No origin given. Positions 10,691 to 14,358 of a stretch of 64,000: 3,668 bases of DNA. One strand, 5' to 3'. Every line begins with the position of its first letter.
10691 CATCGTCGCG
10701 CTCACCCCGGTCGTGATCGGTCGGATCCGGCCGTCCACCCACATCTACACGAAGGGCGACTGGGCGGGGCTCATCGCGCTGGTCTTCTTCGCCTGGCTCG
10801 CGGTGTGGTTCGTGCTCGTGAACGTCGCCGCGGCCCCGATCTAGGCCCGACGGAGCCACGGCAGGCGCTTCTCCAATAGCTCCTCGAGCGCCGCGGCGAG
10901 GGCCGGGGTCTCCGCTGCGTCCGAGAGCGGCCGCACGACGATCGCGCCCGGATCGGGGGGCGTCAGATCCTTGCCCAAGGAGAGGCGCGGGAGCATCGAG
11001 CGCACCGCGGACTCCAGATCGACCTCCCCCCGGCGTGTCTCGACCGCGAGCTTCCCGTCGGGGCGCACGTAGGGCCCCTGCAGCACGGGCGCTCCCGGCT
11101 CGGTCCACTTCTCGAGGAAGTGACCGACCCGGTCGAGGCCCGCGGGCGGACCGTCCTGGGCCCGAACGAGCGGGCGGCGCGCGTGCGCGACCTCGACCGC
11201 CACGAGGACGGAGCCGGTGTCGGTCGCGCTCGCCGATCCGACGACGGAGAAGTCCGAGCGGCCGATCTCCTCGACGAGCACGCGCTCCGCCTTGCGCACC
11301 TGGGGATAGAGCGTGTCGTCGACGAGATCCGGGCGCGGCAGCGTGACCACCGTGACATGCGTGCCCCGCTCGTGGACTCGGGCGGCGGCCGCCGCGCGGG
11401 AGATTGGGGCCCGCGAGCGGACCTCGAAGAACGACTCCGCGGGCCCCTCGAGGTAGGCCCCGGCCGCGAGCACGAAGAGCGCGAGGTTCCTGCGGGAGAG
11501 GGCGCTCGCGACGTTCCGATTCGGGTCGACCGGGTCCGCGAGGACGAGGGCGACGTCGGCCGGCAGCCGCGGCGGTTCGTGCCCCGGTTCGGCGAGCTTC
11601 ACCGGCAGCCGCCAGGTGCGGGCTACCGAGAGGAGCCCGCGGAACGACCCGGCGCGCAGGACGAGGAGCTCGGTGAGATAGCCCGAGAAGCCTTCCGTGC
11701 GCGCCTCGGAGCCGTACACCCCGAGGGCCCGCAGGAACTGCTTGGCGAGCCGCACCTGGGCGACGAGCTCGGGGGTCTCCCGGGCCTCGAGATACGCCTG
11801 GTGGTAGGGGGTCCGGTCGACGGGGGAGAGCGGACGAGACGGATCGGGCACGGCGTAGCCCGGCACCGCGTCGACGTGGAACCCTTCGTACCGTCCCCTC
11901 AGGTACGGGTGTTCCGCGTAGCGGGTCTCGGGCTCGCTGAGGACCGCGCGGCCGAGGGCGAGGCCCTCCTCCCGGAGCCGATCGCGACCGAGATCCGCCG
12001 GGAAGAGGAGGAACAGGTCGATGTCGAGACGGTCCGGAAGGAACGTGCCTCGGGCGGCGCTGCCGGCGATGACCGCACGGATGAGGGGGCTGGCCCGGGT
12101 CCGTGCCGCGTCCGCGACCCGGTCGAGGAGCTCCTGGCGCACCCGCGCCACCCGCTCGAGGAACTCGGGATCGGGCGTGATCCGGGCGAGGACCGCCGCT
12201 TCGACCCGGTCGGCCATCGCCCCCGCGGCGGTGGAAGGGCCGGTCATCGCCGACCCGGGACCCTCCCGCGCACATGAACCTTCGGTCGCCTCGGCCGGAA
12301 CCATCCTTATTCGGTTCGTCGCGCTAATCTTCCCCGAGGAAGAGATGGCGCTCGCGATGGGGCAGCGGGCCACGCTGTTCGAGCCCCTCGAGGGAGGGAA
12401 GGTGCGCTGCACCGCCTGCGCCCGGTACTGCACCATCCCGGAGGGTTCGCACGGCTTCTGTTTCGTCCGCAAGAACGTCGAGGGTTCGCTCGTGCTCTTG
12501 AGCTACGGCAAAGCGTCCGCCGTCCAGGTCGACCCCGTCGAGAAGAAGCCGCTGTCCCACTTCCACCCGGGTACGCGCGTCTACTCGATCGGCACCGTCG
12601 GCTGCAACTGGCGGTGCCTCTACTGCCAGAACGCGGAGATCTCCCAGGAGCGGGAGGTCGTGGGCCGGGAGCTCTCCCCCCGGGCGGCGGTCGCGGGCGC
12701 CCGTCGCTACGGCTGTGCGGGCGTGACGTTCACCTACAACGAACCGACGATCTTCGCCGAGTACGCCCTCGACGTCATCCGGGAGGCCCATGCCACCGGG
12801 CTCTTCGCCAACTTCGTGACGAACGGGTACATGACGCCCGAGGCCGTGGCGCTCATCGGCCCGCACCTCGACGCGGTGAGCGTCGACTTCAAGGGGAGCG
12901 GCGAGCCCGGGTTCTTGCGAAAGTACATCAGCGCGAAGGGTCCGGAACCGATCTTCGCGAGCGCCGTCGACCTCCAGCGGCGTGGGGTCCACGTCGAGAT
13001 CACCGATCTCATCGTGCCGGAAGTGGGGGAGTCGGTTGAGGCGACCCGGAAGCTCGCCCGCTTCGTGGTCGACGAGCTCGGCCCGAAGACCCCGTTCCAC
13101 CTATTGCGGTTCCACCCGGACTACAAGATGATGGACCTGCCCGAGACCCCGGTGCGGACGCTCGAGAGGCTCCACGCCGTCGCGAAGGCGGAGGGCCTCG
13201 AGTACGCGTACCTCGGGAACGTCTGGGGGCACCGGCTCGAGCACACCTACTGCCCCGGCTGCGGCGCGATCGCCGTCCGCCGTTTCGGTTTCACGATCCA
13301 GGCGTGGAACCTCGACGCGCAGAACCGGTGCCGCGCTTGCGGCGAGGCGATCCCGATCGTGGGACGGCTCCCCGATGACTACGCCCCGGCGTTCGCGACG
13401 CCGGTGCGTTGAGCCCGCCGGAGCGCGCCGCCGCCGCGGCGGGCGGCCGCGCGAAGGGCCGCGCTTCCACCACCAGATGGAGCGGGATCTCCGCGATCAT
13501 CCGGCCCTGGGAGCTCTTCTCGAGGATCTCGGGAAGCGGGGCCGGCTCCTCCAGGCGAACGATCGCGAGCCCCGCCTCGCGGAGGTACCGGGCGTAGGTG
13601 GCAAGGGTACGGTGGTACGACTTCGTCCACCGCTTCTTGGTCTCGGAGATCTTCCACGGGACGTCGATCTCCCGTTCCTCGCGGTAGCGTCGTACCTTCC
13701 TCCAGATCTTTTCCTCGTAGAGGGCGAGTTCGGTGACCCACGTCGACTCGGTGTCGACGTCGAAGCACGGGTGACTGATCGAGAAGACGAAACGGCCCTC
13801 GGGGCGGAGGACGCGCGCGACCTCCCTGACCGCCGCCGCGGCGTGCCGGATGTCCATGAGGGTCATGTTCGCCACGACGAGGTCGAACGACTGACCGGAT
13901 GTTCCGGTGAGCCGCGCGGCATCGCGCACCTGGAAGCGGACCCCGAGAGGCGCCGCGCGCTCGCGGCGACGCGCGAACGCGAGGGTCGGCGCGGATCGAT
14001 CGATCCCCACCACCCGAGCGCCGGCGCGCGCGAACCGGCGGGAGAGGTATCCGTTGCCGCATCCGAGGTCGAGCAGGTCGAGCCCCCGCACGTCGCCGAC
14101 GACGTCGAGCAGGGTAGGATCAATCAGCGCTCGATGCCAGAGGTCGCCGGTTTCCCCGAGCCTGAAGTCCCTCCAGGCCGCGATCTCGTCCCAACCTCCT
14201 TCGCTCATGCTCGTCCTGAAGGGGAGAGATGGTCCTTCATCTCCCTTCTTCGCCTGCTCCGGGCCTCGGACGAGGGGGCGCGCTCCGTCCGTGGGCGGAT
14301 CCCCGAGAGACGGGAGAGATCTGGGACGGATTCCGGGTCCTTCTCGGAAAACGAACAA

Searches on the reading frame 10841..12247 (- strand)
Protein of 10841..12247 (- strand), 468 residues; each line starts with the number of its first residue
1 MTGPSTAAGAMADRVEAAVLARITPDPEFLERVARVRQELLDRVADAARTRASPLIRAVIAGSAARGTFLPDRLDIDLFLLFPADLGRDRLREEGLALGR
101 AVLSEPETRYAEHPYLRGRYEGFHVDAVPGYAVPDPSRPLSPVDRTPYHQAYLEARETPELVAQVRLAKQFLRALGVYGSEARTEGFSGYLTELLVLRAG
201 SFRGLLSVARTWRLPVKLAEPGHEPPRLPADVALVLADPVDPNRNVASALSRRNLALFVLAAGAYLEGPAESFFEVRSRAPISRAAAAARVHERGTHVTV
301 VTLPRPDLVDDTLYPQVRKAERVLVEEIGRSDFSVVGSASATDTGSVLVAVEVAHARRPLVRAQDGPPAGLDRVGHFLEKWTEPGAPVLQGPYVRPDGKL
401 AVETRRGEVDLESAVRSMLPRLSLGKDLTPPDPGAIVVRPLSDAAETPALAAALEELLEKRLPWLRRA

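Call 21: search_protein_families(library=pfam, proteins=[window:10841-12247:-], max_evalue=0.0001)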
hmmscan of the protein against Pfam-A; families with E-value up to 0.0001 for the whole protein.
window:10841-12247:- (468 aa): 3 families
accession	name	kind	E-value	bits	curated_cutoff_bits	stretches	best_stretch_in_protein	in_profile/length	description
PF09249.16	tRNA_NucTransf2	-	4.2e-33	114.4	27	1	164-275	2-113/113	tRNA nucleotidyltransferase, second domain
PF21133.2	CAA_C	-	3.4e-19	69.4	22.2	1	294-428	1-131/144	CCA-adding enzyme, C-terminal domain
PF01909.29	NTP_transf_2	-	2e-08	35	21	1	42-149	2-93/93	Nucleotidyltransferase domain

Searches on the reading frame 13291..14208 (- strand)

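Call 21: search_protein_families(library=pfam, proteins=[window:13291-14208:-], max_evalue=0.0001)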
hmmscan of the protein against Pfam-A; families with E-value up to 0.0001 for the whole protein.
window:13291-14208:- (305 aa): 9 families
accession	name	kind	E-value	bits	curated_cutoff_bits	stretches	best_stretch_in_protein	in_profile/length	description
PF08241.18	Methyltransf_11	-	7.6e-23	81.4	21.2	1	46-142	1-95/95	Methyltransferase domain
PF13847.12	Methyltransf_31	-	1.8e-21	76.8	27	1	42-146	4-113/145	Methyltransferase domain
PF13649.12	Methyltransf_25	-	4e-21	75.9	27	1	46-138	2-97/97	Methyltransferase domain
PF08242.18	Methyltransf_12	-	1.1e-16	61.8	30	1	46-140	1-98/98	Methyltransferase domain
PF13489.12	Methyltransf_23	-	1e-13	51.8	27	1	40-218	21-163/164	Methyltransferase domain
PF01209.24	Ubie_methyltran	-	5.4e-08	32.9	20.1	1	32-147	38-157/233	ubiE/COQ5 methyltransferase family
PF05175.20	MTS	-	5.4e-07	29.8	23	1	43-141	33-137/170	Methyltransferase small domain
PF06325.19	PrmA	-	6.2e-05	23.1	22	1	44-143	164-259/296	Ribosomal protein L11 methyltransferase (PrmA)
PF02353.26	CMAS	-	7.1e-05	22.7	27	0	40-211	61-235/273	Mycolic acid cyclopropane synthetase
